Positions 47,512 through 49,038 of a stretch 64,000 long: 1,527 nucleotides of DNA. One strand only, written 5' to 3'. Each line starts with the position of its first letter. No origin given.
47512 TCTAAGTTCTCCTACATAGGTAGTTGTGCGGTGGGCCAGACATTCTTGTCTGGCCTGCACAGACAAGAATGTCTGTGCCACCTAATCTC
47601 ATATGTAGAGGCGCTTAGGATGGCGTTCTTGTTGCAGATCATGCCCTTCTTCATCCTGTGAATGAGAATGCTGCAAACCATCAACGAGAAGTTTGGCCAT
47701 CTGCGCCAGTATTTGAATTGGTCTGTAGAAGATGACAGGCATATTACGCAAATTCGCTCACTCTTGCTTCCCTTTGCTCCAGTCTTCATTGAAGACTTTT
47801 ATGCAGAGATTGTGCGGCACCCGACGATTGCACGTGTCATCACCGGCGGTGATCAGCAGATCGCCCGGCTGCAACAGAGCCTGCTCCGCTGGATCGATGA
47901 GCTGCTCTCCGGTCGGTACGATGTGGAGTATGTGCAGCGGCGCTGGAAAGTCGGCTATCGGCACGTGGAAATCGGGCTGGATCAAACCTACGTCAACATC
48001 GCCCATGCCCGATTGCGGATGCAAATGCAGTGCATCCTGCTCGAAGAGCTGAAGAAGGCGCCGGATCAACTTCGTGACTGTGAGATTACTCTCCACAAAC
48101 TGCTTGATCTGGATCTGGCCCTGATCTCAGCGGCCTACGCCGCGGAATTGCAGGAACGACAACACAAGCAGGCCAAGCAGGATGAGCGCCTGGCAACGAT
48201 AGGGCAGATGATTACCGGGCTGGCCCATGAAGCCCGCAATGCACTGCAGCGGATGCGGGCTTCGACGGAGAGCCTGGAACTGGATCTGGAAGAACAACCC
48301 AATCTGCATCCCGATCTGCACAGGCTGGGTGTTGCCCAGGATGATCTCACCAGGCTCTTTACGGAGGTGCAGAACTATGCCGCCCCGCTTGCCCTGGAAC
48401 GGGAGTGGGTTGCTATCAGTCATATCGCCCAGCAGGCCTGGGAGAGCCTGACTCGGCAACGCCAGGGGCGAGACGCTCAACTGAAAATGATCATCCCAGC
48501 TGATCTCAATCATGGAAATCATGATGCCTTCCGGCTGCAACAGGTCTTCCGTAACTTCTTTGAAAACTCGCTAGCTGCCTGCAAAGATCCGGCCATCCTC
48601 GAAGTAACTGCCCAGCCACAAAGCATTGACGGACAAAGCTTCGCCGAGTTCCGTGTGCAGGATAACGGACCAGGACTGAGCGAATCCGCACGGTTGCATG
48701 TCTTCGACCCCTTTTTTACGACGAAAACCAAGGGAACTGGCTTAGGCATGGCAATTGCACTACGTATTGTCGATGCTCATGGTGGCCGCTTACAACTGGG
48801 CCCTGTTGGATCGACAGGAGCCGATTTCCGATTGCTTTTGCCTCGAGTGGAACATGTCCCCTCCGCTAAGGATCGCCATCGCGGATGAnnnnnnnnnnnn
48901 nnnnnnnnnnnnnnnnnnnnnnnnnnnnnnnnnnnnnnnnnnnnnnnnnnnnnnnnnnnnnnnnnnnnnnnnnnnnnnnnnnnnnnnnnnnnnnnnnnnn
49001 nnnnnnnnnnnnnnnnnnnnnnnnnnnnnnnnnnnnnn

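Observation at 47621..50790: Globin-coupled histidine kinase + REC + sigma54 activator operon, with -24/-12 promoters in front of itself and of the cbb3 oxidase genes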

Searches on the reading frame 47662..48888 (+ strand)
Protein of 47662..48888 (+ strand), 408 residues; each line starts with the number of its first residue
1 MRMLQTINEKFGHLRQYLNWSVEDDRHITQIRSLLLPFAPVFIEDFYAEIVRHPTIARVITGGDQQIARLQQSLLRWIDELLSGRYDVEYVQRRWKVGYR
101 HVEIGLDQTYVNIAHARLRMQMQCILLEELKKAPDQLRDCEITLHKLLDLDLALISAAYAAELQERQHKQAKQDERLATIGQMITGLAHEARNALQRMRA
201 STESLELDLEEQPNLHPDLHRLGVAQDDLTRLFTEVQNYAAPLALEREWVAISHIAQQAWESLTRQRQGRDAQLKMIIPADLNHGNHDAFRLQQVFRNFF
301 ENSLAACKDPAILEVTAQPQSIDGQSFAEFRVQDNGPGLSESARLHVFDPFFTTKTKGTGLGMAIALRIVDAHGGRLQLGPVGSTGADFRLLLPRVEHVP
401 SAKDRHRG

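Call 3: search_protein_families(library=pfam, proteins=[window:47662-48888:+], max_evalue=0.01)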
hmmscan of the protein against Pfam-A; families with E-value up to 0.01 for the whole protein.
window:47662-48888:+ (408 aa): 2 families
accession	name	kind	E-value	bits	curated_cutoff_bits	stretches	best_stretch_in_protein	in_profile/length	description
PF11563.14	Protoglobin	-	1.9e-29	103.1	25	1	9-164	3-157/158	Protoglobin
PF02518.31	HATPase_c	-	1.8e-18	67.4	26.4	1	288-395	2-109/111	Histidine kinase-, DNA gyrase B-, and HSP90-like ATPase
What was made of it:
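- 47662..48888 (+): Soluble globin-coupled histidine kinase, 408 aa. Orthologues start at the second ATG, 47668, giving 406 aa. Globin domain is aa 9-164, with proximal His101 and distal Tyr47. Phospho-acceptor is His189, followed by HATPase_c. Pfam PF11563 E 1.9e-29 and PF02518 (call 3).
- Checked: (1) 47662-48888 encodes Protoglobin PF11563 (aa 9-164, E 1.9e-29) plus HATPase_c (call 3).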

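Call 4: search_protein_families(library=ncbifam, proteins=[window:47662-48888:+], max_evalue=0.01)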
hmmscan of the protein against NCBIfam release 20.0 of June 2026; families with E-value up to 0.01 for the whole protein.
window:47662-48888:+ (408 aa): 69 families (the best 25 are shown)
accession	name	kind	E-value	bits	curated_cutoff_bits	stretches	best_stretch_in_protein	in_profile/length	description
NF008468.0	PRK11360.1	equivalog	1e-38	133.1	646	1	164-397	380-610/616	two-component system sensor histidine kinase AtoS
NF007688.0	PRK10364.1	equivalog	7.3e-33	114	479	1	138-395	194-451/460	two-component system sensor histidine kinase ZraS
NF010411.0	PRK13837.1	equivalog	9.9e-30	103.2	647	1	119-405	386-685/828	two-component system VirA-like sensor kinase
NF041777.1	sens_FixL_Rhizob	equivalog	3e-21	75.7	850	1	161-395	244-481/485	sensor protein FixL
NF052574.1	HisKinEspCMyxo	equivalog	1.9e-20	72.6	1200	1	173-399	410-641/785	serine histidine kinase EspC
NF040750.1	tetrathio_HK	equivalog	9.4e-19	67.3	750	1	163-379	322-538/555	tetrathionate respiration histidine kinase TtrS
NF007898.0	PRK10604.1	equivalog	1.1e-18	67.7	478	1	177-403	209-431/433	two-component system sensor histidine kinase RstB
NF007793.0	PRK10490.1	equivalog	1.6e-18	66.1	1123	1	146-403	629-889/895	two-component system sensor histidine kinase KdpD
NF047794.1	HisKinPtgB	equivalog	1.7e-18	66.2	1000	1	172-379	434-639/656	two-component system sensor histidine kinase PgtB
NF008312.0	PRK11100.1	equivalog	2.7e-18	66.1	356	1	175-395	251-474/477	two-component system sensor histidine kinase CreC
NF006800.0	PRK09303.1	equivalog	2.8e-18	66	342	1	167-394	138-376/383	histidine kinase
NF038348.1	T2SS_HK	subfamily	5e-17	61.5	450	2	282-394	462-572/574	histidine kinase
NF047497.1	HK_LIC_12097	equivalog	7.4e-17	61.1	500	1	165-380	136-352/367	LIC_12097 family sensor histidine kinase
NF046026.1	HisKinCckACaul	equivalog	3.4e-16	58.5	1000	1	326-400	461-537/678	cell cycle histidine kinase CckA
NF040691.1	MtrAB_MtrB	equivalog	7.5e-16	58.2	450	1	235-398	330-495/507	MtrAB system histidine kinase MtrB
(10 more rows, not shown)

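Call 7: find_homologous_proteins(query=window:47662-48888:+, max_evalue=1e-10)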
Query window:47662-48888:+ (408 aa): 4842 proteins with E <= 1e-10 among 8000 candidates; the best 120 are listed.
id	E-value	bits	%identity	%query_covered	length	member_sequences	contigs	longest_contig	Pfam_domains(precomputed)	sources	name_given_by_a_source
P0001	1.6e-247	839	92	100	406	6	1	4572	PF02518.32,PF11563.15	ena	-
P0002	1.2e-240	816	88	100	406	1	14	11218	PF02518.32,PF11563.15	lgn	-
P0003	1.2e-237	806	89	100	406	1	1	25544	PF02518.32,PF11563.15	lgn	-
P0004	2.8e-236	802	88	100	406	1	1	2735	PF02518.32,PF11563.15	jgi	jgi:signal transduction histidine kinase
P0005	9.9e-185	632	70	99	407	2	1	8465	PF02518.32,PF11563.15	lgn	-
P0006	1.7e-183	628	69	99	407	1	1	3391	PF02518.32,PF11563.15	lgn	-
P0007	9.9e-183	626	69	100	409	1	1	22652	PF02518.32,PF11563.15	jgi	jgi:signal transduction histidine kinase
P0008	8.4e-182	622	70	99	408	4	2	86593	PF02518.32,PF11563.15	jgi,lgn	jgi:signal transduction histidine kinase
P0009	1.5e-181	622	69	99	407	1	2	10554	PF02518.32,PF11563.15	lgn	-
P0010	8.7e-180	616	70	98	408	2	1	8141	PF02518.32,PF11563.15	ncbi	-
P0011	4.8e-178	610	68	99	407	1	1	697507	PF02518.32,PF11563.15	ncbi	ncbi:MAG: protoglobin domain-containing protein [Gemmatales bacterium]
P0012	2.2e-176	605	69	99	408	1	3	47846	PF02518.32,PF11563.15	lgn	-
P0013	2.1e-174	598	69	98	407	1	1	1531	PF02518.32,PF11563.15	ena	-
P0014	2.5e-173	595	67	99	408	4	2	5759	PF02518.32,PF11563.15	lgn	-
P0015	9.2e-173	593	68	98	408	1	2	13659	PF02518.32,PF11563.15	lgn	-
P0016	1.1e-172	592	67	99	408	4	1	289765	PF02518.32,PF11563.15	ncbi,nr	ncbi:MAG: hypothetical protein JNJ77_15805 [Planctomycetia bacterium]|nr:hypothetical protein [Planc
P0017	9.6e-141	487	66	84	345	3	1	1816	PF02518.32,PF11563.15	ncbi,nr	ncbi:MAG TPA: ATP-binding protein, partial [Gemmatales bacterium]|nr:ATP-binding protein [Gemmatales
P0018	2.6e-134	466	93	56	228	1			PF11563.15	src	-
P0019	8.6e-131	455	63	60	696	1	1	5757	PF13185.13,PF02518.32,PF11563.15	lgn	-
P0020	1.6e-127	444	60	60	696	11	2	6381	PF13185.13,PF01590.33,PF02518.32,PF11563.15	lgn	-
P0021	1.6e-126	441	59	60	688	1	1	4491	PF13185.13,PF02518.32,PF11563.15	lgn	-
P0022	7.2e-125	435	60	56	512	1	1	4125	PF02518.32,PF11563.15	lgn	-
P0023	1.5e-124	434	59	56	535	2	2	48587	PF02518.32,PF11563.15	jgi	jgi:PAS domain S-box-containing protein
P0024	3.5e-124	433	60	55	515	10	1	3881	PF02518.32,PF11563.15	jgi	jgi:signal transduction histidine kinase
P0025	1.9e-123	430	58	57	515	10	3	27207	PF02518.32,PF11563.15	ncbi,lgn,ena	-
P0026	3.5e-123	430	57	59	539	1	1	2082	PF02518.32,PF11563.15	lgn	-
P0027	5.4e-123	429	54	63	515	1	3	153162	PF02518.32,PF11563.15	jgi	jgi:signal transduction histidine kinase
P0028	6.7e-122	425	59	59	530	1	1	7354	PF02518.32,PF11563.15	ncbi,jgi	jgi:PAS domain S-box-containing protein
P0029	1.1e-121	425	57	59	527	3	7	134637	PF02518.32,PF11563.15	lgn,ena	-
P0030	6.1e-120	419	56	59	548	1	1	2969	PF02518.32,PF11563.15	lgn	-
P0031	5.9e-109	383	54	65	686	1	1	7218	PF02518.32,PF00512.32,PF11563.15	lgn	-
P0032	6.6e-108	379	50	55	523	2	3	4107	PF08447.19,PF13426.14,PF13188.14,PF08448.17,PF02518.32,PF00512.32,PF00989.32,PF11563.15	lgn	-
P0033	2.6e-107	377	54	60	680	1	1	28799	PF02518.32,PF11563.15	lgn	-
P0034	1.7e-105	371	50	55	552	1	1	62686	PF08447.19,PF13426.14,PF08448.17,PF02518.32,PF00989.32,PF11563.15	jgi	jgi:PAS domain S-box-containing protein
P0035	1.8e-105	371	51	61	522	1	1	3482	PF13426.14,PF08448.17,PF02518.32,PF00512.32,PF00989.32,PF11563.15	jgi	-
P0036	2.2e-105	371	48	56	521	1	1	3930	PF08447.19,PF08448.17,PF02518.32,PF00989.32,PF11563.15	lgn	-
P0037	2.4e-105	371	52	56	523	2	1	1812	PF13426.14,PF08448.17,PF02518.32,PF00512.32,PF00989.32,PF11563.15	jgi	jgi:PAS domain S-box-containing protein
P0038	2.8e-105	371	54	57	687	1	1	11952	PF13188.14,PF01590.33,PF02518.32,PF11563.15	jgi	-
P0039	4.1e-105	370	47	96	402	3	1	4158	PF02518.32,PF00512.32,PF11563.15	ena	-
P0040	7.5e-105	369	54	56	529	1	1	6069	PF13188.14,PF08448.17,PF02518.32,PF00989.32,PF11563.15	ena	-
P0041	1.1e-104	369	52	57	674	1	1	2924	PF13185.13,PF01590.33,PF02518.32,PF13492.13,PF00512.32,PF11563.15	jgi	-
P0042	1.6e-104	368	52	56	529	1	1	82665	PF13426.14,PF02518.32,PF00989.32,PF11563.15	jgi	jgi:PAS domain S-box-containing protein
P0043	2.3e-104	368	51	59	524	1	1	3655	PF08447.19,PF08448.17,PF02518.32,PF00512.32,PF00989.32,PF11563.15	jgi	jgi:PAS domain S-box-containing protein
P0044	3.4e-104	367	49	57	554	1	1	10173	PF13426.14,PF02518.32,PF00989.32,PF11563.15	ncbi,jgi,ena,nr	ncbi:MAG TPA: protoglobin domain-containing protein [Gemmataceae bacterium]|nr:protoglobin domain-co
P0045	4.4e-104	367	50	57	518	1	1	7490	PF08447.19,PF08448.17,PF02518.32,PF00989.32,PF11563.15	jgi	jgi:PAS domain S-box-containing protein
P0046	6.1e-104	366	53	56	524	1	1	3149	PF08447.19,PF08448.17,PF02518.32,PF00512.32,PF00989.32,PF11563.15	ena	-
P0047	7.8e-104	366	52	57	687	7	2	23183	PF01590.33,PF02518.32,PF13492.13,PF00512.32,PF11563.15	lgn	-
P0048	8.0e-104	366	53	60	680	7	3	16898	PF02518.32,PF11563.15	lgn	-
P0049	8.8e-104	366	52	55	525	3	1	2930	PF13426.14,PF02518.32,PF00989.32,PF11563.15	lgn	-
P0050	9.4e-104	366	47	57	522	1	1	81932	PF08448.17,PF02518.32,PF00989.32,PF11563.15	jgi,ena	jgi:PAS domain S-box-containing protein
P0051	1.0e-103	365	54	56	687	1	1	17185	PF13185.13,PF01590.33,PF02518.32,PF13492.13,PF00512.32,PF11563.15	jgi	jgi:PAS domain S-box-containing protein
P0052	1.5e-103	365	50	57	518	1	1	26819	PF13426.14,PF13188.14,PF02518.32,PF00989.32,PF11563.15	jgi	jgi:PAS domain S-box-containing protein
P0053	1.6e-103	365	49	55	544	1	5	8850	PF08447.19,PF13426.14,PF08448.17,PF02518.32,PF00512.32,PF00989.32,PF11563.15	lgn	-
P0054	1.7e-103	365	47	97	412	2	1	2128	PF02518.32,PF11563.15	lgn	-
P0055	2.3e-103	364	49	62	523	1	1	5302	PF13426.14,PF08448.17,PF02518.32,PF00512.32,PF00989.32,PF11563.15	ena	-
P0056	2.6e-103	364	53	56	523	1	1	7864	PF13426.14,PF08448.17,PF02518.32,PF00512.32,PF00989.32,PF11563.15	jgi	jgi:PAS domain S-box-containing protein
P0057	3.7e-103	364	49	56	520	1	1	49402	PF08447.19,PF13426.14,PF08448.17,PF02518.32,PF00989.32,PF11563.15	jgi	jgi:PAS domain S-box-containing protein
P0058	3.9e-103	364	49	56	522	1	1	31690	PF13426.14,PF08448.17,PF02518.32,PF00989.32,PF11563.15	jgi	jgi:two-component system sensor kinase FixL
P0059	6.1e-103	363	53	57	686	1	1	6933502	PF01590.33,PF02518.32,PF13492.13,PF11563.15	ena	-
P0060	1.2e-102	362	47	56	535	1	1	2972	PF08447.19,PF13426.14,PF13188.14,PF08448.17,PF02518.32,PF00989.32,PF11563.15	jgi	jgi:PAS domain S-box-containing protein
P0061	1.2e-102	362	50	54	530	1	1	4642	PF08447.19,PF02518.32,PF00512.32,PF00989.32,PF11563.15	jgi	jgi:PAS domain S-box-containing protein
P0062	1.2e-102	362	52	59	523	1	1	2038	PF13426.14,PF08448.17,PF02518.32,PF00512.32,PF00989.32,PF11563.15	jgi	jgi:PAS domain S-box-containing protein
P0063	1.3e-102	362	50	57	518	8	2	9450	PF08447.19,PF13426.14,PF08448.17,PF02518.32,PF00989.32,PF11563.15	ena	-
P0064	1.5e-102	362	49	57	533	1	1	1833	PF08447.19,PF13426.14,PF08448.17,PF02518.32,PF00989.32,PF11563.15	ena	-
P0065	1.5e-102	362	53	56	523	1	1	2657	PF13426.14,PF08448.17,PF02518.32,PF00512.32,PF00989.32,PF11563.15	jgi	jgi:hypothetical protein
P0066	1.7e-102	361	53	57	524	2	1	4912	PF02518.32,PF00512.32,PF00989.32,PF11563.15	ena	-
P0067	2.3e-102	361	51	57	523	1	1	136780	PF08447.19,PF13426.14,PF08448.17,PF02518.32,PF00512.32,PF00989.32,PF11563.15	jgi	-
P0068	2.9e-102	361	53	54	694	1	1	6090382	PF13185.13,PF01590.33,PF02518.32,PF13492.13,PF00512.32,PF11563.15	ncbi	-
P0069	3.1e-102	361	49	56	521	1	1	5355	PF08448.17,PF02518.32,PF00512.32,PF00989.32,PF11563.15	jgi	jgi:PAS domain S-box-containing protein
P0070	3.5e-102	360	48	96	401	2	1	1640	PF02518.32,PF00512.32,PF11563.15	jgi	jgi:signal transduction histidine kinase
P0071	3.5e-102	360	50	57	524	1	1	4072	PF08447.19,PF13426.14,PF08448.17,PF02518.32,PF00989.32,PF11563.15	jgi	jgi:two-component system, LuxR family, sensor kinase FixL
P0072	4.8e-102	360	50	55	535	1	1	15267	PF08447.19,PF08448.17,PF02518.32,PF00989.32,PF11563.15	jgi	jgi:PAS domain S-box-containing protein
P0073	4.9e-102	360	54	55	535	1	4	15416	PF13426.14,PF08448.17,PF02518.32,PF00512.32,PF00989.32,PF11563.15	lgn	-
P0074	5.3e-102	360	50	57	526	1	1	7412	PF02518.32,PF11563.15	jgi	jgi:PAS domain S-box-containing protein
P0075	5.4e-102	360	50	62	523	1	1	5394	PF08447.19,PF13426.14,PF08448.17,PF02518.32,PF00512.32,PF00989.32,PF11563.15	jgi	jgi:PAS domain S-box-containing protein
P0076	1.0e-101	359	52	55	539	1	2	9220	PF08447.19,PF13426.14,PF08448.17,PF02518.32,PF00989.32,PF11563.15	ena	-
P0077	1.1e-101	359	50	58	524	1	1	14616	PF13426.14,PF08448.17,PF02518.32,PF00512.32,PF00989.32,PF11563.15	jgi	jgi:PAS domain S-box-containing protein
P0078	1.7e-101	358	52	59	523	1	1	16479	PF08448.17,PF02518.32,PF00512.32,PF00989.32,PF11563.15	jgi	jgi:PAS domain S-box-containing protein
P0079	2.0e-101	358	46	56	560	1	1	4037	PF08447.19,PF13426.14,PF13188.14,PF08448.17,PF02518.32,PF00989.32,PF11563.15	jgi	jgi:PAS domain S-box-containing protein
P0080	2.5e-101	358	48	96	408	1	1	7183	PF02518.32,PF11563.15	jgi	jgi:signal transduction histidine kinase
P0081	2.5e-101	358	51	57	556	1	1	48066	PF13426.14,PF08448.17,PF02518.32,PF11563.15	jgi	jgi:PAS domain S-box-containing protein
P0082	3.2e-101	357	49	62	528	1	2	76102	PF08447.19,PF13426.14,PF08448.17,PF02518.32,PF00512.32,PF00989.32,PF11563.15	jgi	jgi:PAS domain S-box-containing protein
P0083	3.9e-101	357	50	56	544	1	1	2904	PF08447.19,PF02518.32,PF00989.32,PF11563.15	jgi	jgi:hypothetical protein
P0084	3.9e-101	357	49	57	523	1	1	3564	PF13426.14,PF08448.17,PF02518.32,PF00512.32,PF00989.32,PF11563.15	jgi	jgi:PAS domain S-box-containing protein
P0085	4.0e-101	357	46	95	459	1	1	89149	PF02518.32,PF00512.32,PF11563.15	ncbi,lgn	-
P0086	4.1e-101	357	49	62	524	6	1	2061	PF13426.14,PF08448.17,PF02518.32,PF00512.32,PF00989.32,PF11563.15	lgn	-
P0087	4.3e-101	357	46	95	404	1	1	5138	PF02518.32,PF00512.32,PF11563.15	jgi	jgi:signal transduction histidine kinase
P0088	4.8e-101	357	52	56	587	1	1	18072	PF08447.19,PF13426.14,PF13188.14,PF08448.17,PF02518.32,PF00989.32,PF11563.15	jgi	jgi:PAS domain S-box-containing protein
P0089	5.8e-101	356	50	57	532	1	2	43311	PF13426.14,PF08448.17,PF02518.32,PF00512.32,PF00989.32,PF11563.15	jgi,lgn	jgi:hypothetical protein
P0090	6.0e-101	356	48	62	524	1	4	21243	PF08447.19,PF13426.14,PF08448.17,PF02518.32,PF00512.32,PF00989.32,PF11563.15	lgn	-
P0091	8.3e-101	356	45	66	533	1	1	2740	PF08447.19,PF13426.14,PF08448.17,PF02518.32,PF00512.32,PF00989.32,PF11563.15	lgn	-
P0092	8.7e-101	356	49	61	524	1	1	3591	PF08448.17,PF02518.32,PF00512.32,PF00989.32,PF11563.15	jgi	jgi:PAS domain S-box-containing protein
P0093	9.8e-101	356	48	65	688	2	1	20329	PF13426.14,PF13185.13,PF01590.33,PF02518.32,PF13492.13,PF00512.32,PF11563.15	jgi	jgi:PAS domain S-box-containing protein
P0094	1.0e-100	356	46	61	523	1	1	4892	PF08447.19,PF08448.17,PF02518.32,PF00512.32,PF00989.32,PF11563.15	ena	-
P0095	1.1e-100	355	47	60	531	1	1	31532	PF08448.17,PF02518.32,PF00512.32,PF00989.32,PF11563.15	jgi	jgi:PAS domain S-box-containing protein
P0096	1.3e-100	355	49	57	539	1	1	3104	PF08447.19,PF13426.14,PF08448.17,PF02518.32,PF00512.32,PF00989.32,PF11563.15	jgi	jgi:two-component system, LuxR family, sensor kinase FixL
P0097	1.4e-100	355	51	52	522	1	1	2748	PF13426.14,PF08448.17,PF02518.32,PF00989.32,PF11563.15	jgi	jgi:PAS domain S-box-containing protein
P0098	1.7e-100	355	51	59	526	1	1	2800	PF02518.32,PF00512.32,PF00989.32,PF11563.15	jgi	jgi:PAS domain S-box-containing protein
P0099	1.7e-100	355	50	55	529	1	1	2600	PF08447.19,PF13426.14,PF13188.14,PF08448.17,PF02518.32,PF00989.32,PF11563.15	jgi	jgi:two-component system sensor kinase FixL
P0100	1.7e-100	355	46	62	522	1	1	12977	PF08447.19,PF13426.14,PF08448.17,PF02518.32,PF00989.32,PF11563.15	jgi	jgi:PAS domain S-box-containing protein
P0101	1.8e-100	355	51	55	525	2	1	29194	PF13426.14,PF08448.17,PF02518.32,PF00512.32,PF00989.32,PF11563.15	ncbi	-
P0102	1.9e-100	355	50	62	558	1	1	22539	PF13426.14,PF08448.17,PF02518.32,PF00512.32,PF00989.32,PF11563.15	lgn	-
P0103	1.9e-100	355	50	54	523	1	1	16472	PF08448.17,PF02518.32,PF00512.32,PF00989.32,PF11563.15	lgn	-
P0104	2.4e-100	354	50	62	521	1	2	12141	PF08447.19,PF13188.14,PF08448.17,PF02518.32,PF00512.32,PF00989.32,PF11563.15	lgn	-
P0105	2.4e-100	354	47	62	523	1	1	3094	PF13426.14,PF08448.17,PF02518.32,PF00512.32,PF00989.32,PF11563.15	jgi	-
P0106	2.8e-100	354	50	57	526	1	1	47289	PF08447.19,PF13426.14,PF08448.17,PF02518.32,PF00989.32,PF11563.15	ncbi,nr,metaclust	ncbi:hypothetical protein AYO44_04595 [Planctomycetaceae bacterium SCGC AG-212-F19]|nr:hypothetical 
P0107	4.1e-100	354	53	56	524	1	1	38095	PF08447.19,PF13426.14,PF08448.17,PF02518.32,PF00512.32,PF00989.32,PF11563.15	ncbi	-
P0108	4.3e-100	354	50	57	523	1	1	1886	PF08447.19,PF13426.14,PF08448.17,PF02518.32,PF00512.32,PF00989.32,PF11563.15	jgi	jgi:PAS domain S-box-containing protein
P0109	4.4e-100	353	50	57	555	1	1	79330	PF08447.19,PF08448.17,PF02518.32,PF00512.32,PF00989.32,PF11563.15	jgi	jgi:PAS domain S-box-containing protein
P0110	4.6e-100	353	48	91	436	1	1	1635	PF02518.32,PF11563.15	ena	-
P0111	4.6e-100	353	51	56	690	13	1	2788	PF13185.13,PF01590.33,PF02518.32,PF13492.13,PF11563.15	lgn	-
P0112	4.7e-100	353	48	56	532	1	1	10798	PF08448.17,PF02518.32,PF00989.32,PF11563.15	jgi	jgi:PAS domain S-box-containing protein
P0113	6.6e-100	353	49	62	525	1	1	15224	PF08448.17,PF02518.32,PF00512.32,PF00989.32,PF11563.15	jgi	jgi:PAS domain S-box-containing protein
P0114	7.1e-100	353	47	95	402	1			PF02518.32,PF11563.15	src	-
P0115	7.4e-100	353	49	55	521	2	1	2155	PF02518.32,PF00989.32,PF11563.15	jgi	jgi:two-component system sensor kinase FixL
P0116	8.8e-100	352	49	57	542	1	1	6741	PF13426.14,PF13188.14,PF08448.17,PF02518.32,PF00512.32,PF11563.15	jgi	jgi:signal transduction histidine kinase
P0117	9.1e-100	352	46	95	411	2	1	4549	PF02518.32,PF11563.15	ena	-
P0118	9.5e-100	352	46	61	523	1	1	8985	PF08448.17,PF02518.32,PF00512.32,PF00989.32,PF11563.15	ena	-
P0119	9.6e-100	352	48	62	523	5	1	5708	PF08447.19,PF08448.17,PF02518.32,PF00512.32,PF00989.32,PF11563.15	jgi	-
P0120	1.2e-99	352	48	55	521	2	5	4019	PF13426.14,PF08448.17,PF02518.32,PF00989.32,PF11563.15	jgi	jgi:PAS domain S-box-containing protein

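Call 9: find_related_loci(query=A1, collection=genome_contigs, flank=10000)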
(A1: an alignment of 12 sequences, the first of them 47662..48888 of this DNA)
Query A1 (408 aa) in genome_contigs; peptide patterns used: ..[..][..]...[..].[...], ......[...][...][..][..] (x = any residue, [..] = any of these).
600 stretches matched a pattern (row limit reached: there are more); 561 encode a relative of the query (tblastn E <= 1e-3); the best 80 are kept; 79 distinct loci.
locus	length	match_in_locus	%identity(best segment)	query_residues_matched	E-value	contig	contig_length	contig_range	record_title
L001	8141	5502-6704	70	7-407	2e-180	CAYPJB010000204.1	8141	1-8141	MAG TPA_asm: uncultured Bacteroidales bacterium isolate binchicken_co197_566 genome assembly, contig: NODE_17201_length_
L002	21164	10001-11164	46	7-394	2e-105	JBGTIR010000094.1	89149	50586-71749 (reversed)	MAG: Planctomycetaceae bacterium isolate JTS-RE27 k141_10679460, whole genome shotgun sequence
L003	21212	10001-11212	68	5-408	0e+0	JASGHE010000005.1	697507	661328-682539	MAG: Gemmatales bacterium isolate 5N134 JMF-2111-06-0005.ont.bin.134_4, whole genome shotgun sequence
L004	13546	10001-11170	41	11-397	2e-87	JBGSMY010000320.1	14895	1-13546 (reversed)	MAG: Pirellulaceae bacterium isolate JTS-AC242 k141_4543295, whole genome shotgun sequence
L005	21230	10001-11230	40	5-400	4e-86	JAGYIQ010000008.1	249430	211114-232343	MAG: Pirellulaceae bacterium isolate M30B19 8, whole genome shotgun sequence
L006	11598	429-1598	41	6-394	9e-84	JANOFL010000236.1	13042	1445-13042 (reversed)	MAG: Planctomycetota bacterium isolate SOY_64_metabat_58 SOY_64_k141_2280464, whole genome shotgun sequence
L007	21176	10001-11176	39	11-398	7e-82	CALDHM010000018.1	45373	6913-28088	MAG: uncultured Pirellulaceae bacterium isolate N1_Bin_METABAT__116_1 genome assembly, contig: c_000001599396, whole gen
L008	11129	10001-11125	41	17-389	3e-75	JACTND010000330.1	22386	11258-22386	MAG: Planctomycetota bacterium isolate BJ22 scaffold_2068, whole genome shotgun sequence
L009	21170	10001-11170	39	2-389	3e-82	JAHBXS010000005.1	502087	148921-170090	MAG: Pirellulaceae bacterium isolate ACE_PLA12 PLA12_5, whole genome shotgun sequence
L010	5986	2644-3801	37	3-398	2e-69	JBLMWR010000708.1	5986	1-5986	MAG: Deltaproteobacteria bacterium isolate MAG277 PRJNA957066_bin56_renamed_707, whole genome shotgun sequence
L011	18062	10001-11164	38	10-407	1e-66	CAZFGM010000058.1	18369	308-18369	MAG TPA_asm: uncultured Alcaligenaceae bacterium isolate binchicken_co95_61 genome assembly, contig: NODE_1426_length_18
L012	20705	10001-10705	52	160-395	1e-65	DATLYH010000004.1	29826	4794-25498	MAG TPA_asm: Gemmataceae bacterium isolate SMAG_U13267 k141_672, whole genome shotgun sequence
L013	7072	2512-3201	51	162-395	8e-66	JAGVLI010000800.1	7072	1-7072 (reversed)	MAG: Planctomycetales bacterium isolate SW_37 c_000000155630, whole genome shotgun sequence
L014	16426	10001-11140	37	6-395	3e-65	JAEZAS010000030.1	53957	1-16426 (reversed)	MAG: Planctomycetota bacterium isolate OH_CBrB_161 k127_2803067, whole genome shotgun sequence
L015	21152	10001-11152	36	17-405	3e-65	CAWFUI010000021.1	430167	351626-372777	MAG: uncultured Planctomycetota bacterium isolate MFD09495.bin.2.49 genome assembly, contig: contig_6087, whole genome s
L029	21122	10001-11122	36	10-393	1e-62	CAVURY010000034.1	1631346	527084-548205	MAG: uncultured Planctomycetota bacterium isolate MFD09671.bin.3.67 genome assembly, contig: contig_3904, whole genome s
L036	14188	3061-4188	35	9-394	4e-62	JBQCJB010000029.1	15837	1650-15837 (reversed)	MAG: Aureliella sp. isolate bin901 k141_1114755, whole genome shotgun sequence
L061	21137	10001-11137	34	10-400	5e-59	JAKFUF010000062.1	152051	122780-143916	MAG: Planctomycetaceae bacterium isolate D1_Bin_10 D1_0000068, whole genome shotgun sequence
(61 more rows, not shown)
